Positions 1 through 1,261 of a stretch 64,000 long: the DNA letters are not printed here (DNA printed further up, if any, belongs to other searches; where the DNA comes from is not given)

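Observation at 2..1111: Hybrid histidine kinase/receiver gene at the left edge, where the K-12 backbone is not expected to have one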

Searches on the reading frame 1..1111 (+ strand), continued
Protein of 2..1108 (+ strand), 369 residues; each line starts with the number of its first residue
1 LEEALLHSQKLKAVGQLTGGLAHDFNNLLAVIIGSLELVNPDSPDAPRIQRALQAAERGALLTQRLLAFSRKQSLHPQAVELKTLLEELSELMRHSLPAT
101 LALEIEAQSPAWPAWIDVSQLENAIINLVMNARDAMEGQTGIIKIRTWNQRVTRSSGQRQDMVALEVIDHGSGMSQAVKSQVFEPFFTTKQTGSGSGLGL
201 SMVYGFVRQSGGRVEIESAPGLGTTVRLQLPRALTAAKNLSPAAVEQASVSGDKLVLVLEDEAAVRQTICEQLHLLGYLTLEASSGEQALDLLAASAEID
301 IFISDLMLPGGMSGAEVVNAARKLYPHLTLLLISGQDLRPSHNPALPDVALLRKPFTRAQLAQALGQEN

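Call 25: find_homologous_proteins(query=L001:13850-16108:+, max_evalue=1e-20)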
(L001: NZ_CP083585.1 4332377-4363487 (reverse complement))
Query L001:13850-16108:+ (753 aa): 6828 proteins with E <= 1e-20 among 8000 candidates; the best 120 are listed.
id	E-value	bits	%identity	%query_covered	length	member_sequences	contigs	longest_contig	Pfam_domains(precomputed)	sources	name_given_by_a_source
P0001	0.0e+0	1601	100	100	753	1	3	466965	PF00672.31,PF02518.32,PF00512.32,PF00072.31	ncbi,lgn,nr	ncbi:response regulator [Escherichia coli]|nr:HAMP domain-containing protein [Escherichia coli] EGL4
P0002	0.0e+0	1587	99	100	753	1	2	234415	PF00672.31,PF02518.32,PF00512.32,PF00072.31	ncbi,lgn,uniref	ncbi:ATP-binding protein [Escherichia coli]|uniref:ATP-binding protein n=1 Tax=Escherichia coli TaxI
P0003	0.0e+0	1586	99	100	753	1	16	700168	PF00672.31,PF02518.32,PF00512.32,PF00072.31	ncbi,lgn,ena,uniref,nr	ncbi:TPA: ATP-binding protein [Escherichia coli]|uniref:hybrid sensor histidine kinase/response regu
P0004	0.0e+0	1586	99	100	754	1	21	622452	PF00672.31,PF02518.32,PF00512.32,PF00072.31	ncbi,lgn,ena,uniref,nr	ncbi:TPA: response regulator [Escherichia coli]|uniref:hybrid sensor histidine kinase/response regul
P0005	0.0e+0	1586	99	100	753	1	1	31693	PF00672.31,PF02518.32,PF00512.32,PF00072.31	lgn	-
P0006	0.0e+0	1585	99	100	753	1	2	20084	PF00672.31,PF02518.32,PF00512.32,PF00072.31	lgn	-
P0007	0.0e+0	1585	99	100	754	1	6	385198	PF00672.31,PF02518.32,PF00512.32,PF00072.31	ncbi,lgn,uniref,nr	ncbi:response regulator [Escherichia coli]|uniref:hybrid sensor histidine kinase/response regulator 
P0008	0.0e+0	1585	99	100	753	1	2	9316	PF00672.31,PF02518.32,PF00512.32,PF00072.31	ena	-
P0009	0.0e+0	1585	99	100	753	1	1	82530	PF00672.31,PF02518.32,PF00512.32,PF00072.31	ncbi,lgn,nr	ncbi:TPA: response regulator [Escherichia coli]|nr:response regulator [Escherichia coli]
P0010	0.0e+0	1585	99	100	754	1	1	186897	PF00672.31,PF02518.32,PF00512.32,PF00072.31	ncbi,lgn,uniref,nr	ncbi:hybrid sensor histidine kinase/response regulator [Escherichia coli]|uniref:hybrid sensor histi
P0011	0.0e+0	1583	99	100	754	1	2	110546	PF00672.31,PF02518.32,PF00512.32,PF00072.31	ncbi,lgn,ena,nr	ncbi:TPA: response regulator [Escherichia coli]|nr:response regulator [Escherichia coli]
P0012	0.0e+0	1578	99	100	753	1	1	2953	PF00672.31,PF02518.32,PF00512.32,PF00072.31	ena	-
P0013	0.0e+0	1578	98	100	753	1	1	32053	PF00672.31,PF02518.32,PF00512.32,PF00072.31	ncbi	ncbi:ATP-binding protein [Escherichia coli]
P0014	0.0e+0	1574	99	100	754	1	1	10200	PF00672.31,PF02518.32,PF00512.32,PF00072.31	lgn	-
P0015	0.0e+0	1573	99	100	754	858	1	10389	PF00672.31,PF02518.32,PF00512.32,PF00072.31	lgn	-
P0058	0.0e+0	1508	94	100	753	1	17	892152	PF00672.31,PF02518.32,PF00512.32,PF00072.31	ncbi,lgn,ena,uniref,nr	ncbi:response regulator [Escherichia ruysiae]|uniref:hybrid sensor histidine kinase/response regulat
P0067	0.0e+0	1505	94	100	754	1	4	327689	PF00672.31,PF02518.32,PF00512.32,PF00072.31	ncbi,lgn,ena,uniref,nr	ncbi:response regulator [Escherichia marmotae]|uniref:ATP-binding protein n=1 Tax=Escherichia ruysia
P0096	0.0e+0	1315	82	99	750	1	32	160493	PF00672.31,PF02518.32,PF00512.32,PF00072.31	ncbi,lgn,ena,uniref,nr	ncbi:ATP-binding protein [Citrobacter freundii]|uniref:hybrid sensor histidine kinase/response regul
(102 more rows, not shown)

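Call 27: find_encoding_contigs(protein=P0096, flank=10000, max_places=3)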
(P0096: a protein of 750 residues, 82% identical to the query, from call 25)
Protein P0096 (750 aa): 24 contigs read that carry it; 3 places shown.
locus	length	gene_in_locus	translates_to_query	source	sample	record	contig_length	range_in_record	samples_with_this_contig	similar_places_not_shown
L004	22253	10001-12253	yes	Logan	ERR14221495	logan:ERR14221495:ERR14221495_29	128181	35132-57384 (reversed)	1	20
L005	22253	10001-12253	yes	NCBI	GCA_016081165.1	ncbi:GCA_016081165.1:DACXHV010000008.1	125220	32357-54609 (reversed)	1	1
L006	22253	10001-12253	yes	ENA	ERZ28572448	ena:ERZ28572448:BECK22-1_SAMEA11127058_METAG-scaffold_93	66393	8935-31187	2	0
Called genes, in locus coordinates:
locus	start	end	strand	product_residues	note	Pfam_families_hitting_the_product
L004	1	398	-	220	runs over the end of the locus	PF13432:TPR_16 (faint), PF08238:Sel1 (weak)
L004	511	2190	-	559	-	PF00384:Molybdopterin, PF01568:Molydop_binding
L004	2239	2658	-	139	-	PF04879:Molybdop_Fe4S4, PF00384:Molybdopterin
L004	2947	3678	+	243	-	PF00072:Response_reg, PF00486:Trans_reg_C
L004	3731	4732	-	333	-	PF00294:PfkB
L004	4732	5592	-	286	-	PF01116:F_bP_aldolase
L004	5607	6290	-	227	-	PF07385:Lyx_isomer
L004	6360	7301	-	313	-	PF00532:Peripla_BP_1, PF13407:Peripla_BP_4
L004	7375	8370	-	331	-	PF02653:BPD_transp_2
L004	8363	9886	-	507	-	PF00005:ABC_tran, PF13304:AAA_21 (faint), PF00005:ABC_tran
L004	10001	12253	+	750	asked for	PF00672:HAMP (weak), PF00512:HisKA (weak), PF02518:HATPase_c, PF00072:Response_reg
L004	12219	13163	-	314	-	PF00480:ROK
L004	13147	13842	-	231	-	PF00834:Ribul_P_3_epim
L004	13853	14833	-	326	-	PF02653:BPD_transp_2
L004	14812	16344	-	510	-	PF00005:ABC_tran, PF13304:AAA_21 (faint), PF00005:ABC_tran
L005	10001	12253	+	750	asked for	PF00672:HAMP (weak), PF00512:HisKA (weak), PF02518:HATPase_c, PF00072:Response_reg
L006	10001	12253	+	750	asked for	PF00672:HAMP (weak), PF00512:HisKA (weak), PF02518:HATPase_c, PF00072:Response_reg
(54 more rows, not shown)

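Call 73: find_encoding_contigs(protein=P0058, flank=10000, max_places=2)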
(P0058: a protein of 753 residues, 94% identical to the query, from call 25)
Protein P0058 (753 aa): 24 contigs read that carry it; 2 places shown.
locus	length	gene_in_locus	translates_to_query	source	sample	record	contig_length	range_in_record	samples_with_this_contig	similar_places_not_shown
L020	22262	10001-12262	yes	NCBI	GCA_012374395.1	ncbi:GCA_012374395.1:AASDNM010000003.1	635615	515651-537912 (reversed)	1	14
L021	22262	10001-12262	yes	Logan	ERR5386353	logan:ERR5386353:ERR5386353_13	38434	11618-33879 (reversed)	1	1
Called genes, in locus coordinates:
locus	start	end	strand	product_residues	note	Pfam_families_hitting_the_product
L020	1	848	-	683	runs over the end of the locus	PF04632:FUSC, PF13515:FUSC_2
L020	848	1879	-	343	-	PF25917:BSH_RND, PF25881:HH_YBHG (weak), PF25885:HH_EMRA (weak), PF25876:HH_MFP_RND (weak), PF25963:Beta-barrel_AAEA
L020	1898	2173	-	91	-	PF17090:Ytca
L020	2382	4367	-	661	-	PF00753:Lactamase_B, PF12706:Lactamase_B_2 (faint), PF14863:Alkyl_sulf_dimr, PF14864:Alkyl_sulf_C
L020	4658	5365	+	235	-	PF00072:Response_reg, PF00486:Trans_reg_C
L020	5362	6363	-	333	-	PF00294:PfkB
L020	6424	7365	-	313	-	PF00532:Peripla_BP_1, PF13407:Peripla_BP_4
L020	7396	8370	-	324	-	PF02653:BPD_transp_2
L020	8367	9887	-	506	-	PF00005:ABC_tran, PF13304:AAA_21 (faint), PF00005:ABC_tran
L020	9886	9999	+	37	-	-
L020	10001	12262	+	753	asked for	PF00672:HAMP, PF00512:HisKA (weak), PF02518:HATPase_c, PF00072:Response_reg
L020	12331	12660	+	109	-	PF28054:YjdP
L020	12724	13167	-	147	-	PF00903:Glyoxalase (weak), PF06983:3-dmu-9_3-mt (faint)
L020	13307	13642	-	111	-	PF08274:Zn_Ribbon_YjdM, PF11781:Zn_ribbon_RRN7 (faint), PF08271:Zn_Ribbon_TF (weak), PF03831:YjdM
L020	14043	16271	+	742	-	PF00350:Dynamin_N, PF01926:MMR_HSR1 (faint)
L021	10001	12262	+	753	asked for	PF00672:HAMP, PF00512:HisKA (weak), PF02518:HATPase_c, PF00072:Response_reg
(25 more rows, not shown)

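Call 74: find_encoding_contigs(protein=P0067, flank=10000, max_places=2)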
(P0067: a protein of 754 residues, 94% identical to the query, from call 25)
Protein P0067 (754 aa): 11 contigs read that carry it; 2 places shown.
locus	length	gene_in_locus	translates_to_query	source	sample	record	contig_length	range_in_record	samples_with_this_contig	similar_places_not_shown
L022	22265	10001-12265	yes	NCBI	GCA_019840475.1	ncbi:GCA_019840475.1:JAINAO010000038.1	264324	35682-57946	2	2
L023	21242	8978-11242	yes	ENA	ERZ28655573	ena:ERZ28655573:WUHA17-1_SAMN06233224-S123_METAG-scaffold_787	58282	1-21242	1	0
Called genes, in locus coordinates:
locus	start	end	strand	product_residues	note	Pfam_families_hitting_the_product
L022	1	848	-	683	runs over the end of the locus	PF04632:FUSC, PF13515:FUSC_2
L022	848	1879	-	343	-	PF25917:BSH_RND, PF25881:HH_YBHG (weak), PF25885:HH_EMRA (weak), PF25876:HH_MFP_RND (weak), PF25963:Beta-barrel_AAEA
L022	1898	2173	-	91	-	PF17090:Ytca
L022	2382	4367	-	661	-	PF00753:Lactamase_B, PF12706:Lactamase_B_2 (faint), PF14863:Alkyl_sulf_dimr, PF14864:Alkyl_sulf_C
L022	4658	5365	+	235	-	PF00072:Response_reg, PF00486:Trans_reg_C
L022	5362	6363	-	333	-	PF00294:PfkB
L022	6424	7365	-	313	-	PF00532:Peripla_BP_1, PF13407:Peripla_BP_4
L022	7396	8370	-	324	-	PF02653:BPD_transp_2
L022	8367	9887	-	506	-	PF00005:ABC_tran, PF13304:AAA_21 (faint), PF00005:ABC_tran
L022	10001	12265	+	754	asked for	PF00672:HAMP, PF00512:HisKA (weak), PF02518:HATPase_c, PF00072:Response_reg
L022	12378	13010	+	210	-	-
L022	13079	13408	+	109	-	PF28054:YjdP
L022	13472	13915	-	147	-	PF00903:Glyoxalase (weak), PF06983:3-dmu-9_3-mt (faint)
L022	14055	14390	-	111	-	PF08274:Zn_Ribbon_YjdM, PF11781:Zn_ribbon_RRN7 (faint), PF08271:Zn_Ribbon_TF (weak), PF03831:YjdM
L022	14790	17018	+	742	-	PF00350:Dynamin_N, PF01926:MMR_HSR1 (faint)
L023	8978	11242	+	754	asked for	PF00672:HAMP, PF00512:HisKA (weak), PF02518:HATPase_c, PF00072:Response_reg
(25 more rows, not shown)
